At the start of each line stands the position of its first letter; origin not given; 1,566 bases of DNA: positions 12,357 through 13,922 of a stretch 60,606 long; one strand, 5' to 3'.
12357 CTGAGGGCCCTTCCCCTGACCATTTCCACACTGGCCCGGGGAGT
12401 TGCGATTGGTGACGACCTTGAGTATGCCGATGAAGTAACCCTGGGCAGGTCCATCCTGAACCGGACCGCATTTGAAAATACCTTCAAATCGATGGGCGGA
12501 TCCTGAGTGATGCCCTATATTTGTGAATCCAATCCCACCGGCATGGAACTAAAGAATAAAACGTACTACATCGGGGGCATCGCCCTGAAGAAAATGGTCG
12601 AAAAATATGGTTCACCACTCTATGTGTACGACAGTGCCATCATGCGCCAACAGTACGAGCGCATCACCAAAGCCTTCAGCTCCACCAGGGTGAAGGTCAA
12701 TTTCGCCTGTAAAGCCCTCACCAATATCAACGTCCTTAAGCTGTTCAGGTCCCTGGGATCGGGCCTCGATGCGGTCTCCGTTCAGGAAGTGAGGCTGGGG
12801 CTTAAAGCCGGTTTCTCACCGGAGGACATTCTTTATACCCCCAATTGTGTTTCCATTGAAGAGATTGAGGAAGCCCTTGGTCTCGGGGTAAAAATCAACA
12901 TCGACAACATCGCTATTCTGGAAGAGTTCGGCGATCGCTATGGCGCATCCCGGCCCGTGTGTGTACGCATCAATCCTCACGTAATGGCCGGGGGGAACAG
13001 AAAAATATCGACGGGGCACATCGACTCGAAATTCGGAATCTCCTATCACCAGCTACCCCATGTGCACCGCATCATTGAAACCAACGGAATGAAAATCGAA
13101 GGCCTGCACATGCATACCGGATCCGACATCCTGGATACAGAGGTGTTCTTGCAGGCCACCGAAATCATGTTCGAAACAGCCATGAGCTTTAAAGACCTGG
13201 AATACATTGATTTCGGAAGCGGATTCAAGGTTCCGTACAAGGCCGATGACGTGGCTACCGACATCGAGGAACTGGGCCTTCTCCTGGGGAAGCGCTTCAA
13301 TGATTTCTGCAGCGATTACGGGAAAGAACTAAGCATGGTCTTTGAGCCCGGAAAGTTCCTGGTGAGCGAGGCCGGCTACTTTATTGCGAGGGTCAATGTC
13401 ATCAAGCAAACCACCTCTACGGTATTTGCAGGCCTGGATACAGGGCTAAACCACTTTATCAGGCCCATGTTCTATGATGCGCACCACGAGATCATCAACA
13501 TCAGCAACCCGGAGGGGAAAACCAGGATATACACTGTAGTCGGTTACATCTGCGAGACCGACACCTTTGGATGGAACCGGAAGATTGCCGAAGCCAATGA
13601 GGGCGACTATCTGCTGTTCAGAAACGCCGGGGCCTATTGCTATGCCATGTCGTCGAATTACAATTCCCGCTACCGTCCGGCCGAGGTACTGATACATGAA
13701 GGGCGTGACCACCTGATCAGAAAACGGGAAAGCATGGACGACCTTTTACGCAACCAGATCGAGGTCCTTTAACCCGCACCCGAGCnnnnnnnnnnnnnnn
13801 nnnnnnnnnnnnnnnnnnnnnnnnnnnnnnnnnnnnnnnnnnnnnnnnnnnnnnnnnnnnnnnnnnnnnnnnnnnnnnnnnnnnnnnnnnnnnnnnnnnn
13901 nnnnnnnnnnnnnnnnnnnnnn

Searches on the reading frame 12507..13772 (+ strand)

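Call 83: search_protein_families(library=pfam, proteins=[window:12507-13772:+], max_evalue=0.0001)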
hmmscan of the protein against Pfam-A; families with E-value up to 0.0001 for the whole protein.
window:12507-13772:+ (421 aa): 2 families
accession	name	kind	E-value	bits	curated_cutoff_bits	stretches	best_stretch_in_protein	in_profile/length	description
PF02784.22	Orn_Arg_deC_N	-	4.4e-44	151.1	23.4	1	46-287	4-247/247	Pyridoxal-dependent decarboxylase, pyridoxal binding domain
PF00278.28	Orn_DAP_Arg_deC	-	3.9e-19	69.2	23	1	39-375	2-95/95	Pyridoxal-dependent decarboxylase, C-terminal sheet domain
